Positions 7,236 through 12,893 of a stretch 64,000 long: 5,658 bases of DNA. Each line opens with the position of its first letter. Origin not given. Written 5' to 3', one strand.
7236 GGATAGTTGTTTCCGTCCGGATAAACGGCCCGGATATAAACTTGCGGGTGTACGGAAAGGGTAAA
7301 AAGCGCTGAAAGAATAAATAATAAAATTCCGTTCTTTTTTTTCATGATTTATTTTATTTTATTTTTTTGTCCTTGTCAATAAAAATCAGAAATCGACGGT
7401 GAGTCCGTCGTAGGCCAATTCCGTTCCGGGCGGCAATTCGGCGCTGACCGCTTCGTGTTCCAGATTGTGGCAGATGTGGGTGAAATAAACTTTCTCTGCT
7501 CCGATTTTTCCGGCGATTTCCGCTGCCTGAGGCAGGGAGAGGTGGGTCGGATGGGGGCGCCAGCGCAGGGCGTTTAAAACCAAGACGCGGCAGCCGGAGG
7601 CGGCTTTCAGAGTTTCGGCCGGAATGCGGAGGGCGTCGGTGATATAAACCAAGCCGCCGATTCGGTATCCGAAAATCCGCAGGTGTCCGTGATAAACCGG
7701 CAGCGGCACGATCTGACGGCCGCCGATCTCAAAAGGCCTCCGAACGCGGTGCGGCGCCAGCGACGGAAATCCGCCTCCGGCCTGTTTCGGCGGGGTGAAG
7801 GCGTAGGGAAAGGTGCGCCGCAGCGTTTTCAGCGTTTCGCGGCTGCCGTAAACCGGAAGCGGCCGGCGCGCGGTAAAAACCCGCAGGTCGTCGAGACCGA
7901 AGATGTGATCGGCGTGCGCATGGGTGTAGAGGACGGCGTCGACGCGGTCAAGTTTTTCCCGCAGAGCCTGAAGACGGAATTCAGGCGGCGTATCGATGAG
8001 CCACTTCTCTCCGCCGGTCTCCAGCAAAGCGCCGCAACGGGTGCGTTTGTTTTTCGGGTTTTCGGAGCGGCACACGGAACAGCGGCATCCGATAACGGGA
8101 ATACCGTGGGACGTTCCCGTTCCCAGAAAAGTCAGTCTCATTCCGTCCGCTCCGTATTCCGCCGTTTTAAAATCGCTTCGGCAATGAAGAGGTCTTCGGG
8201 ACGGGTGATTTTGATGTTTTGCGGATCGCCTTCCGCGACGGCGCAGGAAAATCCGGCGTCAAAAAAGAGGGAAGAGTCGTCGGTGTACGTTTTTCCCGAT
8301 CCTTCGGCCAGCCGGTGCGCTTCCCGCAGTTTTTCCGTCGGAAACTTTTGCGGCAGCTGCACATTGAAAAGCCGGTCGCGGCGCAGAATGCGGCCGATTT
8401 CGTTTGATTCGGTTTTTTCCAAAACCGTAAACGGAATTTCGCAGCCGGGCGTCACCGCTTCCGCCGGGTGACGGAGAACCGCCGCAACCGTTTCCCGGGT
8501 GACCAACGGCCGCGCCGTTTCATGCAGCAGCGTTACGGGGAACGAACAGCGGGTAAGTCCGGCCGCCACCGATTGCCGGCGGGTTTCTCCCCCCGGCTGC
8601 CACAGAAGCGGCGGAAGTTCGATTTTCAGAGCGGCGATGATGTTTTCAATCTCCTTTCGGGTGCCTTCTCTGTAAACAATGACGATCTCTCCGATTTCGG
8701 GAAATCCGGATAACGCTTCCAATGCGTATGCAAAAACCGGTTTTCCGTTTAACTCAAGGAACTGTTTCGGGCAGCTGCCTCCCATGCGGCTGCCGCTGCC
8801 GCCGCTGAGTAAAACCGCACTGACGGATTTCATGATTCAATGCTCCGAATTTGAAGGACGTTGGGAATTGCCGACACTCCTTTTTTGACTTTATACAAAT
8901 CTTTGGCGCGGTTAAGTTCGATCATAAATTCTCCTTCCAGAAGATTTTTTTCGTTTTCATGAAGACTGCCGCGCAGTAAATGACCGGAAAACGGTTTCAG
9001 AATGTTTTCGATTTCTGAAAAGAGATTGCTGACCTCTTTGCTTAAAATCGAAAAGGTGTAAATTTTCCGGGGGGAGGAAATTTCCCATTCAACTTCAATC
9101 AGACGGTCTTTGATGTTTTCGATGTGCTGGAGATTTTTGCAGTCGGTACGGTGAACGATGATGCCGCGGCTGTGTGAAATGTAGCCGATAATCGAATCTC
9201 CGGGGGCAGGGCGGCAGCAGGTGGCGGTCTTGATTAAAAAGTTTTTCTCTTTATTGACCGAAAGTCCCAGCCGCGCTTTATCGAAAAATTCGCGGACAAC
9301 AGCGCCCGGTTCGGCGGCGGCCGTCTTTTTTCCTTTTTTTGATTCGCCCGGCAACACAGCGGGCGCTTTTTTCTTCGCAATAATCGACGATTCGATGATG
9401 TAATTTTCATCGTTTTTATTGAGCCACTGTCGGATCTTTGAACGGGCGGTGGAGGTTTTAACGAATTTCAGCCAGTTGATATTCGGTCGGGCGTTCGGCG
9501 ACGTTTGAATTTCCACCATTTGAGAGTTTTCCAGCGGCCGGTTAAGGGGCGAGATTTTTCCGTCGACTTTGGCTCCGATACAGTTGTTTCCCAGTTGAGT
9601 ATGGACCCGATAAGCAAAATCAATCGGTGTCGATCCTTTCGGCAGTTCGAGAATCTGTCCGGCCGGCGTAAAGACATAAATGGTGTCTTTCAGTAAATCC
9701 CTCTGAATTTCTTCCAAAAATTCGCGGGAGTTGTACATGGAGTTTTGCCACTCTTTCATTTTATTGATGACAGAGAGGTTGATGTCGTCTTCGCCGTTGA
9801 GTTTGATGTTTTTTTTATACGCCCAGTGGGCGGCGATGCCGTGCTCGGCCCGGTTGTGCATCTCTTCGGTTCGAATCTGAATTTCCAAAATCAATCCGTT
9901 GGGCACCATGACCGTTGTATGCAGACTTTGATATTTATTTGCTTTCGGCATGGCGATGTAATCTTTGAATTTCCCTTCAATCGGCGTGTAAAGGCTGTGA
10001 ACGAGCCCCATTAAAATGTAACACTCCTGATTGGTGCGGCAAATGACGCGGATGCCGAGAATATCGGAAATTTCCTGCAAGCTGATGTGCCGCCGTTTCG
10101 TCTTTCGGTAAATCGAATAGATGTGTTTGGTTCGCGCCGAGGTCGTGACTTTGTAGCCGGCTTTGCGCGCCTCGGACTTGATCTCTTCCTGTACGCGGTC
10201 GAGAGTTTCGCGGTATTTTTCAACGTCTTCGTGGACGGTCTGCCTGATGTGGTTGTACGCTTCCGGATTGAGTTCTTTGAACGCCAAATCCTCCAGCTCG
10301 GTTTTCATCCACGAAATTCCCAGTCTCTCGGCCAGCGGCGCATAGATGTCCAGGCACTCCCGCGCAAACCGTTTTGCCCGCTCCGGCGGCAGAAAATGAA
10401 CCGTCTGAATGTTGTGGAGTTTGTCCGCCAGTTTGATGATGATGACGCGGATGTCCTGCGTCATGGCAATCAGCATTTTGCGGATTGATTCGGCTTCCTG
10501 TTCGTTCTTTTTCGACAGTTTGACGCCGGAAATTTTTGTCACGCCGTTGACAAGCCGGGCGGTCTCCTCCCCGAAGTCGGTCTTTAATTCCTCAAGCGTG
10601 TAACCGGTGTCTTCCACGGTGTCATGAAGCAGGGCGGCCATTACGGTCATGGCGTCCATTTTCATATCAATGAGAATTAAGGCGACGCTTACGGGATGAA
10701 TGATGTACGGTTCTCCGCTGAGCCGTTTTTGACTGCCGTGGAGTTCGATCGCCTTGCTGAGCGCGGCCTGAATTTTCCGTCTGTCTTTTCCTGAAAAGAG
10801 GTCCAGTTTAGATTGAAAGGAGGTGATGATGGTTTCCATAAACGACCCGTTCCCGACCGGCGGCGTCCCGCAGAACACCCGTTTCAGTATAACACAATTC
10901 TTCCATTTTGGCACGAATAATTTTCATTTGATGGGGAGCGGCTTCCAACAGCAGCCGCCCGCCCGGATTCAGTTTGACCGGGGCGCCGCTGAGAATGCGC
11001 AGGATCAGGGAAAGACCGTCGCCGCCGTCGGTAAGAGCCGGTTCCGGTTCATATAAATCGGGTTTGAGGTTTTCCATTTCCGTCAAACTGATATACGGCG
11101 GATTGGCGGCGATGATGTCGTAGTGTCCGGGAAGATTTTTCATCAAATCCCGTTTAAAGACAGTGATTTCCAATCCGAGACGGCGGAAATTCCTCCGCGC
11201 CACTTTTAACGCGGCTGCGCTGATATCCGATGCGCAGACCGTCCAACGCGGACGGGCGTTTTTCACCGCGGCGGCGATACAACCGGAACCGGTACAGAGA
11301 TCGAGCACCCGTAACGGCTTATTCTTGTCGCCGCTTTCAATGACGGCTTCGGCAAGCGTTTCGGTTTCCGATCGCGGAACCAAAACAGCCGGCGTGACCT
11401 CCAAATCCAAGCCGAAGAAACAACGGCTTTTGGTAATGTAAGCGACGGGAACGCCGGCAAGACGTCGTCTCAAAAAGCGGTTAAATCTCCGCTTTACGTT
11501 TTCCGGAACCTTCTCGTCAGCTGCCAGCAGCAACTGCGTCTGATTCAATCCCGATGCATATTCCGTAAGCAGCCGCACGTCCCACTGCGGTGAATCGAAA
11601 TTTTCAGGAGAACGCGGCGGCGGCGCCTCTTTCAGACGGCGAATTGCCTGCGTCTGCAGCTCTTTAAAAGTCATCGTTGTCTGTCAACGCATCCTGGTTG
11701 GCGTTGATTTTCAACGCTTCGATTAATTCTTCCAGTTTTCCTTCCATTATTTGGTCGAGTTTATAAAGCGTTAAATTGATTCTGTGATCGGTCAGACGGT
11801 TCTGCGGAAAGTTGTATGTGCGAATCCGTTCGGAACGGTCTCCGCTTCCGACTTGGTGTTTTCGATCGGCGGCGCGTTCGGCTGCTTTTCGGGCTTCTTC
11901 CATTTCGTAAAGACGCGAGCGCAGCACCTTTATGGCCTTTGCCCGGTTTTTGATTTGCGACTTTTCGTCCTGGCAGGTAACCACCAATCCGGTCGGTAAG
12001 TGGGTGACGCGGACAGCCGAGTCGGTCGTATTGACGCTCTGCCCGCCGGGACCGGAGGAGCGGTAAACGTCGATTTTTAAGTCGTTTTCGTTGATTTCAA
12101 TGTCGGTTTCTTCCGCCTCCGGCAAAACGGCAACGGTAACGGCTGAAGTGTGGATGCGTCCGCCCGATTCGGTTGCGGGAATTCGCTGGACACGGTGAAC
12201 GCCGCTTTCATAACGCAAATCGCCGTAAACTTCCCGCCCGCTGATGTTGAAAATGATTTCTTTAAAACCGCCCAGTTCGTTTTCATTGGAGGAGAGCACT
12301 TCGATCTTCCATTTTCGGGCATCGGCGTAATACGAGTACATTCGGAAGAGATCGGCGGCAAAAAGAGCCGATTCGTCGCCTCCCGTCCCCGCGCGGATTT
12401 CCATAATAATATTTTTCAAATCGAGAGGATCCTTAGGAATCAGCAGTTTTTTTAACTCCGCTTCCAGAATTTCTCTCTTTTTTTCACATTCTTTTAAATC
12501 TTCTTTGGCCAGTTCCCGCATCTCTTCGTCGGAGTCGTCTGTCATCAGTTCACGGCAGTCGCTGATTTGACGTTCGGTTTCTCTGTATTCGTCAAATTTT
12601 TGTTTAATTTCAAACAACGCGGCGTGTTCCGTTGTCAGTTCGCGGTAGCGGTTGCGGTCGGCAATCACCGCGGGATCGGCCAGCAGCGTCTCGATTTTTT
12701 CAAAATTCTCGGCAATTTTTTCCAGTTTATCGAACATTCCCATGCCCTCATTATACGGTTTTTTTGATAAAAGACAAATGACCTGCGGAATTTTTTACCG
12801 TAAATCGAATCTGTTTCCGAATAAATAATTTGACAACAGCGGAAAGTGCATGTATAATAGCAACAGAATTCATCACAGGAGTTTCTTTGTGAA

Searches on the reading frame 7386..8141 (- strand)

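Call 79: search_protein_families(library=pfam, proteins=[window:7386-8141:-], max_evalue=0.000001)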
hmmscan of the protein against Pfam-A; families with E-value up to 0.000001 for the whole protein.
window:7386-8141:- (251 aa): 2 families
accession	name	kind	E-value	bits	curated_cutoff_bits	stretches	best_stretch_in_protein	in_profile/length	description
PF12706.13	Lactamase_B_2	-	4.6e-37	128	27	1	48-223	4-200/200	Beta-lactamase superfamily domain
PF00753.33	Lactamase_B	-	1.3e-10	42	22.7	1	40-154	11-135/196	Metallo-beta-lactamase superfamily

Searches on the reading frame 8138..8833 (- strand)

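Call 79: search_protein_families(library=pfam, proteins=[window:8138-8833:-], max_evalue=0.000001)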
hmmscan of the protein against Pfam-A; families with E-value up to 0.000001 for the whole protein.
window:8138-8833:- (231 aa): 2 families
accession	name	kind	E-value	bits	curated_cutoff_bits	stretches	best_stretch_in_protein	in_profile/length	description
PF01128.25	IspD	-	1.9e-43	149.2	27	1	4-224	1-221/221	2-C-methyl-D-erythritol 4-phosphate cytidylyltransferase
PF12804.13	NTP_transf_3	-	4.3e-13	50.2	27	1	6-126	1-118/160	MobA-like NTP transferase domain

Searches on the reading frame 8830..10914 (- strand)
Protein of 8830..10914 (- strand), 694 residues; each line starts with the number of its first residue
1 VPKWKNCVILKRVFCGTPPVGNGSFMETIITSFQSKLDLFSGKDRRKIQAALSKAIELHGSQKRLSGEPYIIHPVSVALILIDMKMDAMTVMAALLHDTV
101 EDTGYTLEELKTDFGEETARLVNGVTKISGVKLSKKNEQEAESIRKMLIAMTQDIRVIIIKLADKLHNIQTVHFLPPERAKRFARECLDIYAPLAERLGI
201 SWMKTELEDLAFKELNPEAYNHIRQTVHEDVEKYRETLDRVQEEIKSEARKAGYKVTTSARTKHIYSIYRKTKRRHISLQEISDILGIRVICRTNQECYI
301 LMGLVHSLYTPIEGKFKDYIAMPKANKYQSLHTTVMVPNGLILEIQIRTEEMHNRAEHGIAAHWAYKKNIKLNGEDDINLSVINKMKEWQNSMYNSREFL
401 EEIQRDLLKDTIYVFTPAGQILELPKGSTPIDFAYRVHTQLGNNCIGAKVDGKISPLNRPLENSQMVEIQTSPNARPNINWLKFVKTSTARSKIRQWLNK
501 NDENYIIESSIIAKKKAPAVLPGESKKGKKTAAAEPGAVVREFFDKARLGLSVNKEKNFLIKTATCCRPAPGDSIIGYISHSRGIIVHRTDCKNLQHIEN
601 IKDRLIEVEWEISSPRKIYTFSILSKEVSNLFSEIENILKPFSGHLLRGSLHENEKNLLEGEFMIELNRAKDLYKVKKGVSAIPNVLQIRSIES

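Call 79: search_protein_families(library=pfam, proteins=[window:8830-10914:-], max_evalue=0.000001)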
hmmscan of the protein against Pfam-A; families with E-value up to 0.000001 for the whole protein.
window:8830-10914:- (694 aa): 4 families
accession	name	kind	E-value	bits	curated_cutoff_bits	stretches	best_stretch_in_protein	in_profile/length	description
PF13328.12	HD_4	-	1.5e-48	164.9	27.2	1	51-200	1-155/156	HD domain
PF04607.23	RelA_SpoT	-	7.1e-40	136.2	27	1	261-369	2-111/113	Region found in RelA / SpoT proteins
PF02824.27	TGS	-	8.5e-22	77.4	22.2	1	412-470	1-59/60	TGS domain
PF01966.28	HD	-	5.5e-11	43.2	22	1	70-168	1-115/116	HD domain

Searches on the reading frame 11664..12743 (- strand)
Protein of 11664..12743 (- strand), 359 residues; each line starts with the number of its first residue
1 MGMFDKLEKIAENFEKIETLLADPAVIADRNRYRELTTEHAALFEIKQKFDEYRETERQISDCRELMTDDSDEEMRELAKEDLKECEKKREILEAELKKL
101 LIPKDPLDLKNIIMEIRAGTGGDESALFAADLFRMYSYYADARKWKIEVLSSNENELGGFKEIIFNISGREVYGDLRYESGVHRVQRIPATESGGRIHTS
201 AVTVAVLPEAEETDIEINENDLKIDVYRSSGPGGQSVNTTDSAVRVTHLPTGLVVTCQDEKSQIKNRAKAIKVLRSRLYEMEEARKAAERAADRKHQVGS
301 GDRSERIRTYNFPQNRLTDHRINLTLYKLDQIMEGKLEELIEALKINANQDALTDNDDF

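Call 79: search_protein_families(library=pfam, proteins=[window:11664-12743:-], max_evalue=0.000001)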
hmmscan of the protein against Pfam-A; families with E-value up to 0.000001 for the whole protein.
window:11664-12743:- (359 aa): 2 families
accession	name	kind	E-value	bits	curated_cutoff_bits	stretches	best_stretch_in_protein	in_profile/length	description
PF03462.23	PCRF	-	1.6e-74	250.4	24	1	11-204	2-194/194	PCRF domain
PF00472.26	RF-1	-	1.6e-44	151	35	1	212-321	2-116/116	RF-1 domain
